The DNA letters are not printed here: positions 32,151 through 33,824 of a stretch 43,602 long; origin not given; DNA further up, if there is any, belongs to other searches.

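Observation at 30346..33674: Tandem HTH-WYL-WCX regulator pair translationally coupled to a DUF4127-like protein: candidate uncharacterised sensor/effector module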

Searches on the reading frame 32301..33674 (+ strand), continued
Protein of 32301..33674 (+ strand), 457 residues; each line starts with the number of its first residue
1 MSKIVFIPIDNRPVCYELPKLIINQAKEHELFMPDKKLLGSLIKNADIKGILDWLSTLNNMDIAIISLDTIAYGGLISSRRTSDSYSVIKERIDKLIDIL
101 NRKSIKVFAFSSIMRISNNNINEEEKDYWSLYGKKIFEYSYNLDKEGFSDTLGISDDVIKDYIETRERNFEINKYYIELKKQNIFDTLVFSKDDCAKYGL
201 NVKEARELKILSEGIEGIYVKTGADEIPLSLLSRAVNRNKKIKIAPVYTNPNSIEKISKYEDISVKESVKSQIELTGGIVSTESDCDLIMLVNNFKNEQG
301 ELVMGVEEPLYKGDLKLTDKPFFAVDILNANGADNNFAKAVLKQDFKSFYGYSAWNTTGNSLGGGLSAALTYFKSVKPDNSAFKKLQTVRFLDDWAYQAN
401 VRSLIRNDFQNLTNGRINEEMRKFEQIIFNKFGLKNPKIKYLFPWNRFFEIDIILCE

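Call 45: find_homologous_proteins(query=L086:7998-9512:+, max_evalue=0.00001)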
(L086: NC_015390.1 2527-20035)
Query L086:7998-9512:+ (505 aa): 2465 proteins with E <= 0.00001 among 8000 candidates; the best 120 are listed.
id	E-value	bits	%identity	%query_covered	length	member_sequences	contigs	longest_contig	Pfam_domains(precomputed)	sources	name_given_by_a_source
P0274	0.0e+0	1141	100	100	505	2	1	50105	PF13552.12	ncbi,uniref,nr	ncbi:hypothetical protein CAR_50p110 (plasmid) [Carnobacterium sp. 17-4]|uniref:DUF4127 family prote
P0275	4.5e-221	753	63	100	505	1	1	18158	PF13552.12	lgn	-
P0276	1.0e-218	745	63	100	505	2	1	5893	PF13552.12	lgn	-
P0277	1.5e-215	735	63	99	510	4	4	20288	PF13552.12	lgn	-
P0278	9.1e-212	722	63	100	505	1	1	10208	PF13552.12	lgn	-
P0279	1.6e-201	688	60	100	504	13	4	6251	PF13552.12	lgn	-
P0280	1.6e-199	682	60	99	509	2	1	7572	PF13552.12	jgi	-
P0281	1.4e-197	675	60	99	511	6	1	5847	PF13552.12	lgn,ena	-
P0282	1.6e-197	675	59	99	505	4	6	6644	PF13552.12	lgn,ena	-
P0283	2.0e-193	662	59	99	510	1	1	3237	PF13552.12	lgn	-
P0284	3.5e-185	635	64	86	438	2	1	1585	PF13552.12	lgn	-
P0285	7.4e-182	624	56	100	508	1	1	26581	PF13552.12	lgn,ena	-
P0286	2.4e-181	622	56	100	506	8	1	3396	PF13552.12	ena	-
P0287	3.6e-171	588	54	99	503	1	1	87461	PF13552.12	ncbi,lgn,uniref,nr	ncbi:DUF4127 family protein [Listeria ilorinensis]|uniref:DUF4127 family protein n=1 Tax=Listeria il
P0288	1.7e-168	580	53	100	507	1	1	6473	PF13552.12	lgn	-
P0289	1.8e-168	579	53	100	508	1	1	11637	PF13552.12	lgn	-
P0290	2.5e-168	579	53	99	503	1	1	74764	PF13552.12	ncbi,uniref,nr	ncbi:DUF4127 family protein [Listeria costaricensis]|uniref:DUF4127 family protein n=1 Tax=Listeria 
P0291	1.1e-167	577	53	100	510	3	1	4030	PF13552.12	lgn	-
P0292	1.8e-167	576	52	100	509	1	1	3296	PF13552.12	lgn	-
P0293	2.6e-167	576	54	100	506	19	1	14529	PF13552.12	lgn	-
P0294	6.1e-167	574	51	100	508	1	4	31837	PF13552.12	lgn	-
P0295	2.3e-166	573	51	100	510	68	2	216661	PF13552.12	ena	-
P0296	4.8e-166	571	52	100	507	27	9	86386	PF13552.12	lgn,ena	-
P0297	7.9e-166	571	51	100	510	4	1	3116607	PF13552.12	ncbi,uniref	ncbi:DUF4127 family protein [Enterococcus sp. DIV0876]|uniref:DUF4127 family protein n=1 Tax=Enteroc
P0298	8.1e-166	571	52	100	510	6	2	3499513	PF13552.12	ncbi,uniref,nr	ncbi:DUF4127 family protein [Enterococcus sp. DIV0242_7C1]|uniref:DUF4127 family protein n=1 Tax=Can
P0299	4.0e-165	568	53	100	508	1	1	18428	PF13552.12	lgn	-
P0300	4.6e-165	568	53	100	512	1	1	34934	PF13552.12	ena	-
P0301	2.4e-164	566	52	100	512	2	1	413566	PF13552.12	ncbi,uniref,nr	ncbi:DUF4127 family protein [Bacillus sp. ISL-45]|uniref:DUF4127 family protein n=1 Tax=Bacillus sp.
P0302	2.7e-164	566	51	100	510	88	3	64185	PF13552.12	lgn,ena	-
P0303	4.0e-164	565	51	99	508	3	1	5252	PF13552.12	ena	-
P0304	1.0e-163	564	51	100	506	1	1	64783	PF13552.12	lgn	-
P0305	1.2e-163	563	53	100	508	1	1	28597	PF13552.12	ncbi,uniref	ncbi:DUF4127 family protein [Clostridium sp.]|uniref:DUF4127 family protein n=1 Tax=Clostridium sp. 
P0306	2.0e-163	563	53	99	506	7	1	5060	PF13552.12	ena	-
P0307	2.2e-163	563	51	99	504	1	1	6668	PF13552.12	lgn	-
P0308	1.5e-162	560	54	100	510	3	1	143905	PF13552.12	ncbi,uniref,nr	ncbi:DUF4127 family protein [Paraclostridium bifermentans]|uniref:DUF4127 family protein n=1 Tax=Par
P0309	2.2e-162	559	49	99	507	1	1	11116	PF13552.12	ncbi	-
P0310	2.6e-162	559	52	100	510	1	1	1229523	PF13552.12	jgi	jgi:hypothetical protein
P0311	6.9e-161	554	51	100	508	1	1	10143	PF13552.12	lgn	-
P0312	1.2e-160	554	51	100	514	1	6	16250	PF13552.12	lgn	-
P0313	2.1e-160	553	50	100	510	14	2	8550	PF13552.12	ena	-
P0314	7.3e-160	551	51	100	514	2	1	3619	PF13552.12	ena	-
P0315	8.0e-160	551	51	100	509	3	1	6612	PF13552.12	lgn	-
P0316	1.0e-159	551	50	100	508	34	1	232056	PF13552.12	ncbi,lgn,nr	ncbi:DUF4127 family protein [Listeria welshimeri]|nr:DUF4127 family protein [Listeria welshimeri]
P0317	1.3e-159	550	51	100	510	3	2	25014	PF13552.12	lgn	-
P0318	2.4e-159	549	51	100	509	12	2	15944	PF13552.12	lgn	-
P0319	6.8e-159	548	51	99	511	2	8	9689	PF13552.12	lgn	-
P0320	8.5e-159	548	49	100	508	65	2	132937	PF13552.12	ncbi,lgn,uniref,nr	ncbi:hypothetical protein AFX74_00343 [Listeria monocytogenes]|uniref:DUF4127 family protein n=1 Tax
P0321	1.3e-158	547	49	100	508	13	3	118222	PF13552.12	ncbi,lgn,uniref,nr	ncbi:DUF4127 family protein [Listeria booriae]|uniref:DUF4127 family protein n=1 Tax=Listeria booria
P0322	5.0e-158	545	51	100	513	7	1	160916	PF13552.12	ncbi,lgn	ncbi:DUF4127 family protein [Enterococcus songbeiensis]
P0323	1.3e-157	544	50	99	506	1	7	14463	PF13552.12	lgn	-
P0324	2.5e-157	543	50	100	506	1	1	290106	PF13552.12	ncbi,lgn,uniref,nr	ncbi:DUF4127 family protein [Robertmurraya korlensis]|uniref:DUF4127 family protein n=1 Tax=Robertmu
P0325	2.7e-157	543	50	100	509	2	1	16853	PF13552.12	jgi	jgi:hypothetical protein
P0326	3.1e-157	542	49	100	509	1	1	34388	PF13552.12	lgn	-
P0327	4.7e-157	542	51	100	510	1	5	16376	PF13552.12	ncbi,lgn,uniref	ncbi:DUF4127 family protein [Enterococcus casseliflavus]|uniref:DUF4127 family protein n=1 Tax=Enter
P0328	7.1e-157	541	51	99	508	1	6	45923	PF13552.12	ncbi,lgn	-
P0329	7.2e-157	541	51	100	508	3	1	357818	PF13552.12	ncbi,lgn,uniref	ncbi:DUF4127 family protein [Gottfriedia acidiceleris]|uniref:DUF4127 family protein n=1 Tax=Gottfri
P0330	8.8e-157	541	50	100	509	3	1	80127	PF13552.12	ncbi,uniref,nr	ncbi:DUF4127 family protein [Bacillus sp. MRMR6]|uniref:DUF4127 family protein n=1 Tax=Bacillus sp. 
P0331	2.0e-156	540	49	100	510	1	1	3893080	PF13552.12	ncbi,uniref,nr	ncbi:DUF4127 family protein [Ectobacillus sp. JY-23]|uniref:DUF4127 family protein n=1 Tax=Ectobacil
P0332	3.4e-156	539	50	100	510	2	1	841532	PF13552.12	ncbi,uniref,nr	ncbi:hypothetical protein AWM68_13750 [Fictibacillus phosphorivorans]|uniref:DUF4127 family protein 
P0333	3.6e-156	539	53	99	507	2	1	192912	PF13552.12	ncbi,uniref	ncbi:DUF4127 family protein [Clostridium tertium]|uniref:DUF4127 domain-containing protein n=1 Tax=C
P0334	4.1e-156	539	51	100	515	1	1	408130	PF13552.12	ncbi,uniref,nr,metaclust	ncbi:DUF4127 family protein [Jeotgalibacillus campisalis]|uniref:DUF4127 domain-containing protein n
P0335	2.2e-155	536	51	100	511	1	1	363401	PF13552.12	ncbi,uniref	ncbi:DUF4127 family protein [Clostridium oceanicum]|uniref:DUF4127 family protein n=1 Tax=Clostridiu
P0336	2.6e-155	536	50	100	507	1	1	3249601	PF13552.12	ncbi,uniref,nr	ncbi:DUF4127 family protein [Virgibacillus doumboii]|uniref:DUF4127 family protein n=1 Tax=Virgibaci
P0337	2.8e-155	536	51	100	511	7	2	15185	PF13552.12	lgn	-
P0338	3.8e-155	536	50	100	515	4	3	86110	PF13552.12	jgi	jgi:hypothetical protein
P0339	4.7e-155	535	50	100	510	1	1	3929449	PF13552.12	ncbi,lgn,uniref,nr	ncbi:DUF4127 family protein [Fictibacillus sp. b24]|uniref:DUF4127 family protein n=1 Tax=Fictibacil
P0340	5.9e-155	535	50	100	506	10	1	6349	PF13552.12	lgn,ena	-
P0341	1.3e-154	534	50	100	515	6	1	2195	PF13552.12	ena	-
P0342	1.5e-154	534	49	100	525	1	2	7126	PF13552.12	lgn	-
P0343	1.9e-154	533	49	99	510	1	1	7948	PF13552.12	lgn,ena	-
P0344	3.2e-154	532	49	100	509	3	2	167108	PF13552.12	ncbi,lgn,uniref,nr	ncbi:DUF4127 family protein [Caldibacillus thermoamylovorans]|uniref:DUF4127 family protein n=1 Tax=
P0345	4.9e-154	532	50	100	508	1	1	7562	PF13552.12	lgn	-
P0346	6.9e-154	531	49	100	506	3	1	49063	PF13552.12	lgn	-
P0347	9.8e-154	531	50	100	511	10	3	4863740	PF13552.12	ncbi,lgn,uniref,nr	ncbi:DUF4127 family protein [Peribacillus muralis]|uniref:DUF4127 family protein n=1 Tax=Peribacillu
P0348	1.2e-153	531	49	100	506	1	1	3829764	PF13552.12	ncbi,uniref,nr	ncbi:DUF4127 family protein [Virgibacillus sp. NKC19-16]|uniref:DUF4127 family protein n=1 Tax=Virgi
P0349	2.5e-153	529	50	100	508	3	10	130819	PF13552.12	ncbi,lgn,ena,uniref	ncbi:DUF4127 family protein [Clostridium paraputrificum]|uniref:DUF4127 family protein n=1 Tax=Clost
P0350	3.0e-153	529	49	100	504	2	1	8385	PF13552.12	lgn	-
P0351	4.6e-153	529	50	100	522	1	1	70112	PF13552.12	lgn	-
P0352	4.7e-153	529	49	100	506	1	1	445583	PF13552.12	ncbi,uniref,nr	ncbi:DUF4127 family protein [Paucisalibacillus sp. EB02]|uniref:DUF4127 family protein n=1 Tax=Pauci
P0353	1.1e-152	527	49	100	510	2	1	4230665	PF13552.12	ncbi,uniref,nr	ncbi:hypothetical protein ABE65_018525 [Fictibacillus phosphorivorans]|uniref:DUF4127 family protein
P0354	2.3e-152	526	49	100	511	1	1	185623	PF13552.12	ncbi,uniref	ncbi:hypothetical protein J2T13_001936 [Paenibacillus sp. DS2015]|uniref:DUF4127 family protein n=1 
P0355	2.4e-152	526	50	100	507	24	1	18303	PF13552.12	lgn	-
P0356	2.7e-152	526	51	100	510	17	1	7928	PF13552.12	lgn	-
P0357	3.2e-152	526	48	100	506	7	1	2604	PF13552.12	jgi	-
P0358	3.4e-152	526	49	100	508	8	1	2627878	PF13552.12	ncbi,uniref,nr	ncbi:DUF4127 family protein [Virgibacillus proomii]|uniref:DUF4127 family protein n=1 Tax=Virgibacil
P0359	6.5e-152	525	48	100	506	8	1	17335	PF13552.12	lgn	-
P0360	7.2e-152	525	49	100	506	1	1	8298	PF13552.12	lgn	-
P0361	7.7e-152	525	49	99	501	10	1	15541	PF13552.12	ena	-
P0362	1.0e-151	524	51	99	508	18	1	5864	PF13552.12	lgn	-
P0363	1.1e-151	524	49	100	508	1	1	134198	PF13552.12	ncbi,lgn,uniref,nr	ncbi:DUF4127 family protein [Bacillus mangrovi]|uniref:DUF4127 family protein n=1 Tax=Metabacillus m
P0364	1.5e-151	524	48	100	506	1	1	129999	PF13552.12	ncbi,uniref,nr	ncbi:DUF4127 family protein [Oceanobacillus damuensis]|uniref:DUF4127 family protein n=1 Tax=Oceanob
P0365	1.9e-151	523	49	100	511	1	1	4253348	PF13552.12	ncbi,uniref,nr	ncbi:DUF4127 family protein [Bacillus sp. FJAT-42376]|uniref:DUF4127 family protein n=1 Tax=Bacillus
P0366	1.9e-151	523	49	100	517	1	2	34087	PF13552.12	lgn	-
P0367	2.5e-151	523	50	100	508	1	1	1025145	PF13552.12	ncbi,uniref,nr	ncbi:DUF4127 family protein [Jeotgalibacillus haloalkalitolerans]|uniref:DUF4127 family protein n=1 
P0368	4.3e-151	522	50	99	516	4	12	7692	PF13552.12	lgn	-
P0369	4.7e-151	522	49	100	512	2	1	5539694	PF13552.12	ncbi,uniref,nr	ncbi:hypothetical protein AF332_19165 [Sporosarcina globispora]|uniref:DUF4127 domain-containing pro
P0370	5.0e-151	522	50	100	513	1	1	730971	PF13552.12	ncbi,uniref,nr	ncbi:DUF4127 family protein [Jeotgalibacillus sp. ET6]|uniref:DUF4127 family protein n=1 Tax=Jeotgal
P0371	3.5e-150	519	48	100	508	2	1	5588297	PF13552.12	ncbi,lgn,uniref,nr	ncbi:DUF4127 family protein [Neobacillus sp. WH10]|uniref:DUF4127 family protein n=1 Tax=Neobacillus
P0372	3.6e-150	519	49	100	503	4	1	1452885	PF13552.12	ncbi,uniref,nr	ncbi:DUF4127 family protein [Peribacillus frigoritolerans]|uniref:DUF4127 family protein n=1 Tax=Per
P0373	4.5e-150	519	47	100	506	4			PF13552.12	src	-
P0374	4.8e-150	519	50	100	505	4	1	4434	PF13552.12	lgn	-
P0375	6.4e-150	518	49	100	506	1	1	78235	PF13552.12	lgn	-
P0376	7.0e-150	518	48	99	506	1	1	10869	PF13552.12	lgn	-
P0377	7.9e-150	518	48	100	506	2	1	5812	PF13552.12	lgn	-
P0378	1.1e-149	518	49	99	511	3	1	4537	PF13552.12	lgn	-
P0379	1.5e-149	517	49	100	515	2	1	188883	PF13552.12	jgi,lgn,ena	-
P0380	1.8e-149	517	48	100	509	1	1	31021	PF13552.12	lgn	-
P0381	1.9e-149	517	48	100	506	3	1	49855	PF13552.12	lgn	-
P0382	2.2e-149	517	49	99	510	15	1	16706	PF13552.12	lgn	-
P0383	2.6e-149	516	49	100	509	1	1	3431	PF13552.12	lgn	-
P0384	3.6e-149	516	47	100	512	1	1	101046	PF13552.12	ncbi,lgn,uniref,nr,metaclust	ncbi:Protein of unknown function [Pelagirhabdus alkalitolerans]|uniref:DUF4127 family protein n=1 Ta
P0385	4.6e-149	515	48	100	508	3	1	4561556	PF13552.12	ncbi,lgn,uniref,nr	ncbi:DUF4127 family protein [Virgibacillus sp. Bac332]|uniref:DUF4127 family protein n=1 Tax=Virgiba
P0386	5.0e-149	515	48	100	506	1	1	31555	PF13552.12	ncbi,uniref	ncbi:DUF4127 family protein [Romboutsia sp.]|uniref:DUF4127 family protein n=1 Tax=Romboutsia sp. Ta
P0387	5.4e-149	515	49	100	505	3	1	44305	PF13552.12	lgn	-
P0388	5.5e-149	515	50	100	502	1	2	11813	PF13552.12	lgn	-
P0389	7.0e-149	515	48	100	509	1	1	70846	PF13552.12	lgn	-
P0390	1.1e-148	514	49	100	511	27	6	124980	PF13552.12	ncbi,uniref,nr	ncbi:hypothetical protein COC52_07430 [Priestia megaterium]|uniref:DUF4127 family protein n=3 Tax=Pr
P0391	1.4e-148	514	47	100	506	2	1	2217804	PF13552.12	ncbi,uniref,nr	ncbi:DUF4127 family protein [Gracilibacillus timonensis]|uniref:DUF4127 family protein n=1 Tax=Graci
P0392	1.6e-148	514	49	100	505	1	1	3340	PF13552.12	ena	-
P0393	1.7e-148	514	48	100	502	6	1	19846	PF13552.12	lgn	-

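Call 58: find_encoding_contigs(protein=P0320, flank=8000, max_places=1)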
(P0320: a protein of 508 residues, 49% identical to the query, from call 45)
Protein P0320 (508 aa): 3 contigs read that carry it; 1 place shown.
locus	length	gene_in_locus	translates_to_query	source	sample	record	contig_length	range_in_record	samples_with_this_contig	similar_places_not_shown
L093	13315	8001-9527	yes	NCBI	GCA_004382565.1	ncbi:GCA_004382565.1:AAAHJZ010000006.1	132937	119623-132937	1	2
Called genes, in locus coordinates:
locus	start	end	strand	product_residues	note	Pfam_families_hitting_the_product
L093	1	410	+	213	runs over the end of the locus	PF13238:AAA_18 (weak), PF13671:AAA_33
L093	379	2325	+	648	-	PF00456:Transketolase_N, PF13292:DXP_synthase_N, PF02779:Transket_pyr, PF02780:Transketolase_C (weak), PF22613:Transketolase_C_1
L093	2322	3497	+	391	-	PF02655:ATP-grasp_3, PF08443:RimK (weak), PF02222:ATP-grasp (weak), PF13535:ATP-grasp_4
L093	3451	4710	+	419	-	PF12832:MFS_1_like (weak), PF07690:MFS_1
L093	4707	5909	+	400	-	PF02655:ATP-grasp_3 (weak), PF13535:ATP-grasp_4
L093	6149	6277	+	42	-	PF00746:Gram_pos_anchor (weak)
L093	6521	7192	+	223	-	PF04131:NanE, PF03060:NMO (faint)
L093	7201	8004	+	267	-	PF08282:Hydrolase_3, PF05116:S6PP (weak)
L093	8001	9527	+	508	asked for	PF13552:DUF4127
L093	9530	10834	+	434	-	PF02378:PTS_EIIC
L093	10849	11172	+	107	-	PF02302:PTS_IIB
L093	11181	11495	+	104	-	PF02255:PTS_IIA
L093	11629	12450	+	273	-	PF01418:HTH_6, PF01380:SIS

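Call 71: predict_structure(alignment_id=A6)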
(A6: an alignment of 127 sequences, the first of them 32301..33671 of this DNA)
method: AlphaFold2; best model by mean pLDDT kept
length: 457 residues; sequences in the alignment: 127
mean_pLDDT: 93.4   pTM: 0.92
mean pLDDT of the five models: 93.4, 92.9, 92.6, 92.5, 92.0
residues with pLDDT >= 90: 373; 70-90: 74; 50-70: 10; < 50: 0
segments of 3 or more residues with pLDDT < 50: none
pLDDT, mean of each block of 10 residues (from residue 1): 96 95 97 97 96 98 98 95 96 98 97 91 90 95 89 93 96 98 98 83 95 97 92 95 97 90 92 97 97 89 73 87 92 85 94 91 97 97 96 93 92 94 95 90 90 88
secondary structure, 60 per line:
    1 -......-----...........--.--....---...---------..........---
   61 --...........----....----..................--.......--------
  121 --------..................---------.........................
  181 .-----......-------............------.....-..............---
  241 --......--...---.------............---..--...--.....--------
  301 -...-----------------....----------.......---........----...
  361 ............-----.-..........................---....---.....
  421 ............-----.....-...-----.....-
elements in order: E2-7 H13-23 E29-32 H48-57 E63-67 H68-73 H78-81 H86-103 E106-112 H129-146 H156-181 E187-192 H200-211 E218-222 H224-237 E243-248 H265-275 E288-292 E322-325 H336-342 E349-353 H358-372 H380-405 H409-412 H416-432 E438-442 E452-456
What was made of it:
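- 32301..33674 (+): DUF4127 protein, 457 aa, cytoplasmic (no signal peptide). Enzyme-like alpha/beta protein, probably acting on ManNAc-containing sugars. AlphaFold2 pLDDT 93.4, pTM 0.92 (call 71).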

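Call 75: fold_search(model_id=the predicted structure, library=pdb)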
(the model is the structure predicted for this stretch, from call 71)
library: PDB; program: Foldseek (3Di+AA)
matches with E <= 10: 1236; with E <= 0.001: 2
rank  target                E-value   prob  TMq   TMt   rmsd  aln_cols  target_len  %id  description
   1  8jq3_A                4.4e-04  0.90  0.24  0.26  16.0       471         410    8  Crystal structure of L-rhamnose isomerase from Lactobacillus rhamnosus (released 2024-03-13)
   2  8jq3_D                8.7e-04  0.80  0.23  0.25  16.2       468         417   10  Crystal structure of L-rhamnose isomerase from Lactobacillus rhamnosus (released 2024-03-13)
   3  8jq4_A                1.0e-03  0.85  0.22  0.24  15.8       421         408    7  Crystal structure of Lactobacillus rhamnosus L-rhamnose isomerase in complex with L-rhamnose (released 2024-03-13)
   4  8jq3_C                1.2e-03  0.89  0.25  0.27  15.2       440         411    9  Crystal structure of L-rhamnose isomerase from Lactobacillus rhamnosus (released 2024-03-13)
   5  8jq4_D                1.5e-03  0.72  0.21  0.22  16.0       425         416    8  Crystal structure of Lactobacillus rhamnosus L-rhamnose isomerase in complex with L-rhamnose (released 2024-03-13)
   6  8jq6_D                1.6e-03  0.80  0.24  0.26  16.1       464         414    9  Crystal structure of Lactobacillus rhamnosus L-rhamnose isomerase in complex with D-allose (released 2024-03-13)
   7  8jq5_C                1.6e-03  0.72  0.23  0.24  16.6       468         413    8  Crystal structure of Lactobacillus rhamnosus L-rhamnose isomerase in complex with D-allulose (released 2024-03-13)
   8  1e7q                  1.8e-03  0.94  0.25  0.34  17.1       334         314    9  GDP 4-keto-6-deoxy-D-mannose epimerase reductase S107A (released 2000-10-18)
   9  8jq6_B                2.1e-03  0.75  0.24  0.26  15.7       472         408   10  Crystal structure of Lactobacillus rhamnosus L-rhamnose isomerase in complex with D-allose (released 2024-03-13)
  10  8jq5_B                2.1e-03  0.69  0.21  0.22  16.0       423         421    8  Crystal structure of Lactobacillus rhamnosus L-rhamnose isomerase in complex with D-allulose (released 2024-03-13)
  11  1oad_A                2.1e-03  0.63  0.23  0.26  18.5       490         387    9  Glucose isomerase from Streptomyces rubiginosus in P21212 crystal form (released 2003-01-30)
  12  1e7r                  2.2e-03  0.94  0.25  0.34  17.7       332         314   10  GDP 4-keto-6-deoxy-D-mannose epimerase reductase Y136E (released 2000-10-18)
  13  4jfw_D                2.2e-03  0.57  0.20  0.21  14.4       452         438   10  Crystal structure of a bacterial fucosidase with iminosugar inhibitor (2S,3S,4R,5S)-2-[N-(propylferrocene)]aminoethyl- (released 2013-09-18)
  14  1e7s                  2.3e-03  0.66  0.22  0.29  17.7       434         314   11  GDP 4-keto-6-deoxy-D-mannose epimerase reductase K140R (released 2000-10-18)
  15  8jq3_B                2.6e-03  0.69  0.22  0.23  15.8       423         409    8  Crystal structure of L-rhamnose isomerase from Lactobacillus rhamnosus (released 2024-03-13)
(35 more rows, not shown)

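Call 82: find_encoding_contigs(protein=P0121, flank=6000, max_places=3)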
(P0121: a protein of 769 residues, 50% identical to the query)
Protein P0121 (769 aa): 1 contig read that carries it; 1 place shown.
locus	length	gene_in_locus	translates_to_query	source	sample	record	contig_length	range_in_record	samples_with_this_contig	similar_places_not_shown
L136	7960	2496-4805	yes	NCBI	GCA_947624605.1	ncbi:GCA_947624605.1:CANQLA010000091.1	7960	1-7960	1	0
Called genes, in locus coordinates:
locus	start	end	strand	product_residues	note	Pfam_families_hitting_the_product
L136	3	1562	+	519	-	?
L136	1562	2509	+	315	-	-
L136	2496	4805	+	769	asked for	PF13552:DUF4127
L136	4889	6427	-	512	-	PF00239:Resolvase, PF07508:Recombinase, PF13408:Zn_ribbon_recom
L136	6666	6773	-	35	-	-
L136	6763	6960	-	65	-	-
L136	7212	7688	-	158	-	-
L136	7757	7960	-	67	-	?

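Call 86: search_protein_families(library=pfam, proteins=[L136:3-1559:+, L136:1562-2506:+], max_evalue=0.01)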
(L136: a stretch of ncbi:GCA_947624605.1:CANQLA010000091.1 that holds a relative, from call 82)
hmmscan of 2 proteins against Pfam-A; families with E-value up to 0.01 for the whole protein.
L136:3-1559:+ (519 aa): 3 families
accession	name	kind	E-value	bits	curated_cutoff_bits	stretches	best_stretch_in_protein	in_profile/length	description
PF00488.27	MutS_V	-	4.4e-36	125.1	30.2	1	61-241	2-185/188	MutS domain V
PF01713.27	Smr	-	9.2e-24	83.8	25.7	1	444-518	1-76/77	Smr domain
PF20297.4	MSSS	-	0.00025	21.1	26.8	1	370-410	1-41/42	MutS2 and Smr-associated SH3 domain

L136:1562-2506:+ (315 aa): 1 family
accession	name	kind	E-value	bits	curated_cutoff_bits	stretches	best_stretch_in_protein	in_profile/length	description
PF25583.1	WCX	-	0.00045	20.9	23.9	1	254-307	22-76/76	WCX domain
